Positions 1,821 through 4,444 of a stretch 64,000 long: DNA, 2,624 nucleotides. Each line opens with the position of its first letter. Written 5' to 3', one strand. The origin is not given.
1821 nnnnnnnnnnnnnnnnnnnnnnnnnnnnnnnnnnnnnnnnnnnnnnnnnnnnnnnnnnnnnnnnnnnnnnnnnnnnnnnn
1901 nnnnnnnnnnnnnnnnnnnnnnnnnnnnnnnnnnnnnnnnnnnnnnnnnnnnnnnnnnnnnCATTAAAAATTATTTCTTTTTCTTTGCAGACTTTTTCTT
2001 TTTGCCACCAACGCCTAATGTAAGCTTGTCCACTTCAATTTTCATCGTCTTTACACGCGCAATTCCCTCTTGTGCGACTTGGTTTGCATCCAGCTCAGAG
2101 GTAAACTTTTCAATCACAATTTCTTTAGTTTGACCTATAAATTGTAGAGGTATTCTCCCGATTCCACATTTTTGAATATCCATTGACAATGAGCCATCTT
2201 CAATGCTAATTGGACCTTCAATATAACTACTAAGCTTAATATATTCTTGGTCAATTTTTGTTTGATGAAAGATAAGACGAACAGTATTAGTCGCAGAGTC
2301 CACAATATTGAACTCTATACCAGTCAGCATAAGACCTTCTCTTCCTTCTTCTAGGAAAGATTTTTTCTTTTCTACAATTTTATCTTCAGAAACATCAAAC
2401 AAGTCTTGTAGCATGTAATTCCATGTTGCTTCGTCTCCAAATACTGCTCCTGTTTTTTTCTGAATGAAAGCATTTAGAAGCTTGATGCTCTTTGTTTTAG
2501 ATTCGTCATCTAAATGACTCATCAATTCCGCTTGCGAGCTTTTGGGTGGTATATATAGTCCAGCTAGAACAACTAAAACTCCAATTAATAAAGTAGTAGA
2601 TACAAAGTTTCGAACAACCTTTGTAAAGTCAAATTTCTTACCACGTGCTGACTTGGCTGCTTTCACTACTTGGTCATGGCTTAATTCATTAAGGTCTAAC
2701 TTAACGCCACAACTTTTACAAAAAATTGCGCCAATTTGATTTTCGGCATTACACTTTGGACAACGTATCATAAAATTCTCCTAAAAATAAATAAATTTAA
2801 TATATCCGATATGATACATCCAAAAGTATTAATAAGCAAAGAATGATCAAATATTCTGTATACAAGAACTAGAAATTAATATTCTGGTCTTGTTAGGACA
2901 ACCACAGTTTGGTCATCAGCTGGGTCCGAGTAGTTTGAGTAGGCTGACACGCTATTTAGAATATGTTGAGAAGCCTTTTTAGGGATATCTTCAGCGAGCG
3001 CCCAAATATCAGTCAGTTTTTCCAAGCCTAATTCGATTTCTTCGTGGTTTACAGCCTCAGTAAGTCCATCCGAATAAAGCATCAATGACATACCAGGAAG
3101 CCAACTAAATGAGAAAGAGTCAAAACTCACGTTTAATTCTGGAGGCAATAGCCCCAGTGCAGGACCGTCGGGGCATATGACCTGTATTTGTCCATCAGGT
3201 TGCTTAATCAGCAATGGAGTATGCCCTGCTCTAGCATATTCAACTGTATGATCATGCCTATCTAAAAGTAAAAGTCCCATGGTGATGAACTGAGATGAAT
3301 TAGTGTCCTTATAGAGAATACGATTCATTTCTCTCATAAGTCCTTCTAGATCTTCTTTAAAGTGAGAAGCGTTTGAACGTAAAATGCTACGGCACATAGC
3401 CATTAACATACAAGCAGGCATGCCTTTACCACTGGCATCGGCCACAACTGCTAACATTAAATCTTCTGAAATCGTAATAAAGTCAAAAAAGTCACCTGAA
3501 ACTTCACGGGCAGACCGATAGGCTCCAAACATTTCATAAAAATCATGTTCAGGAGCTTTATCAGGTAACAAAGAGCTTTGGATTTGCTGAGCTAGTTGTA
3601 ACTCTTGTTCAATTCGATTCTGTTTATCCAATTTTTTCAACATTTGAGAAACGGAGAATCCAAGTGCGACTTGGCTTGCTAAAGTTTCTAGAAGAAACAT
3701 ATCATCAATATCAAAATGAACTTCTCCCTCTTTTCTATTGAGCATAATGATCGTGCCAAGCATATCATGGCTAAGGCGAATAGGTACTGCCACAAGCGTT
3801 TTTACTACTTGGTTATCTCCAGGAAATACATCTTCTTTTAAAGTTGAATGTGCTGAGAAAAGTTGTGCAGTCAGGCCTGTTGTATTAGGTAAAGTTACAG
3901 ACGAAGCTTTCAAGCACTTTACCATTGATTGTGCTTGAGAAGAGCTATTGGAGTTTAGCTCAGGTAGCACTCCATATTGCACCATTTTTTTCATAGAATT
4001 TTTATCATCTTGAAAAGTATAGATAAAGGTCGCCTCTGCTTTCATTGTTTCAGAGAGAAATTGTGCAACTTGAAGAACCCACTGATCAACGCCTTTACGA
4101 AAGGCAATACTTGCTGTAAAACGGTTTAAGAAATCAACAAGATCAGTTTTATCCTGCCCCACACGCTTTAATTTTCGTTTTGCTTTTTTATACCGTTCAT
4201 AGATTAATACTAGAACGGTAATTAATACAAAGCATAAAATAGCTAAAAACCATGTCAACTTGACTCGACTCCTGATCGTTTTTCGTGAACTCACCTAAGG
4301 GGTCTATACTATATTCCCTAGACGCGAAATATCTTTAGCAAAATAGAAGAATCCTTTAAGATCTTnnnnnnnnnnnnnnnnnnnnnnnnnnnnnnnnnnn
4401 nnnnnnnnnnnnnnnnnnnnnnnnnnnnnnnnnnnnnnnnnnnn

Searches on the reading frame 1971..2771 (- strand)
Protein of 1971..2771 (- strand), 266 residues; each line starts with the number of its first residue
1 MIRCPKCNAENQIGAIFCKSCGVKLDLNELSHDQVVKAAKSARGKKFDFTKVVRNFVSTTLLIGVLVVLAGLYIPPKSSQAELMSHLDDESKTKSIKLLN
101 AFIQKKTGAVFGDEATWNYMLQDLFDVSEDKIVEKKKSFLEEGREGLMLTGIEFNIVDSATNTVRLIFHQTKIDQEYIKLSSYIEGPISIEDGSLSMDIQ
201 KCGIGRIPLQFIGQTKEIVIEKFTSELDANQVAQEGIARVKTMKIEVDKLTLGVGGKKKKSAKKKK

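Call 8: search_protein_families(library=pfam, proteins=[window:1971-2771:-], max_evalue=0.01)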
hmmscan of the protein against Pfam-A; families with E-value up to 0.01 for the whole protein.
window:1971-2771:- (266 aa): 3 families
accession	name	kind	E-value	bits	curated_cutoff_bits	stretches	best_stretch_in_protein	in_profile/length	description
PF13248.11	Zn_ribbon_3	-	8.6e-07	28.7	27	1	1-25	2-26/26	zinc-ribbon domain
PF13240.11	Zn_Ribbon_1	-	4.9e-05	23.4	25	1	4-22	2-20/23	zinc-ribbon domain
PF12773.13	DZR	-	5e-05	23.8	27.3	1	4-26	1-23/45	Double zinc ribbon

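Call 9: search_protein_families(library=ncbifam, proteins=[window:1971-2771:-], max_evalue=0.01)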
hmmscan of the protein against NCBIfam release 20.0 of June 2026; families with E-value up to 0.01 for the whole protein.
window:1971-2771:- (266 aa): 1 family
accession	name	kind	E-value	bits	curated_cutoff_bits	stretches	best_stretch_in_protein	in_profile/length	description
NF053815.1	teico_TcaA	equivalog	0.001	18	550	1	1-94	1-96/463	membrane-associated protein TcaA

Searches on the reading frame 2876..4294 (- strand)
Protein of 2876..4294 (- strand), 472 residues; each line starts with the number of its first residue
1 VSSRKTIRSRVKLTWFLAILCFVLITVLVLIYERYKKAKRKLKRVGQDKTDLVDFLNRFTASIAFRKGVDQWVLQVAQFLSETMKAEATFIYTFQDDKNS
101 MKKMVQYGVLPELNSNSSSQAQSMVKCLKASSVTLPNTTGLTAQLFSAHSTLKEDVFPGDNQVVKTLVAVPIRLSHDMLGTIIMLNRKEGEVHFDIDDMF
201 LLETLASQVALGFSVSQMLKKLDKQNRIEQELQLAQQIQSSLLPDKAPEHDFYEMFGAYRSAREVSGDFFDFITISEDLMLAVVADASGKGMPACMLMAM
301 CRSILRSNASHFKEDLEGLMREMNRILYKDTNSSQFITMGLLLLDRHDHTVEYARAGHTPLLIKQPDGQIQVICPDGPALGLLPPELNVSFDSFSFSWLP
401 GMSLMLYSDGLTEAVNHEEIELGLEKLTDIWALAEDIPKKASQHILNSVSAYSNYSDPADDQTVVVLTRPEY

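Call 8: search_protein_families(library=pfam, proteins=[window:2876-4294:-], max_evalue=0.01)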
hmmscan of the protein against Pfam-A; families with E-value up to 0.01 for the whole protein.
window:2876-4294:- (472 aa): 4 families
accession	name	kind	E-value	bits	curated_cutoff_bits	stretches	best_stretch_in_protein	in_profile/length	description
PF07228.17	SpoIIE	-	5e-39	134.7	25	1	278-469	3-191/192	Stage II sporulation protein E (SpoIIE)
PF13492.12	GAF_3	-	1.6e-05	25.7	27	1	72-211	5-125/129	GAF domain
PF01590.32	GAF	-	2.8e-05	25.1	22.4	1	76-211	9-131/133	GAF domain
PF13185.12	GAF_2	-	0.00015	22.5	28.6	1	75-211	10-133/136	GAF domain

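Call 9: search_protein_families(library=ncbifam, proteins=[window:2876-4294:-], max_evalue=0.01)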
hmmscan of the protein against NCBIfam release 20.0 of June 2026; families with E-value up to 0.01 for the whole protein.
window:2876-4294:- (472 aa): 7 families
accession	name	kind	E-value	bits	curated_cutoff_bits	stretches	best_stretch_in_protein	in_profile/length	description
TIGR02865.1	spore_II_E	equivalog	2.3e-09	35.9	490.8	1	261-466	562-760/764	stage II sporulation protein E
NF045505.1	RR_RssB_Pseudo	equivalog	3.9e-09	36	700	1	230-469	153-391/394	two-component system response regulator RssB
NF033484.1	Stp1_PP2C_phos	equivalog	6e-06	25.9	230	1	387-442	163-218/232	Stp1/IreP family PP2C-type Ser/Thr phosphatase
NF038263.1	prot_phos_SiaA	equivalog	9e-06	24.5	700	1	224-356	407-547/658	biofilm regulation protein phosphatase SiaA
NF047786.1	his_kin_MadS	equivalog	0.0024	17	500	1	162-237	125-199/434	MadS family sensor histidine kinase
NF003170.0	PRK04158.1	equivalog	0.0025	17.2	255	1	155-235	97-176/259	GTP-sensing pleiotropic transcriptional regulator CodY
TIGR01817.1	nifA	equivalog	0.0092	14.8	528.85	0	75-241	26-183/534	nif-specific transcriptional activator NifA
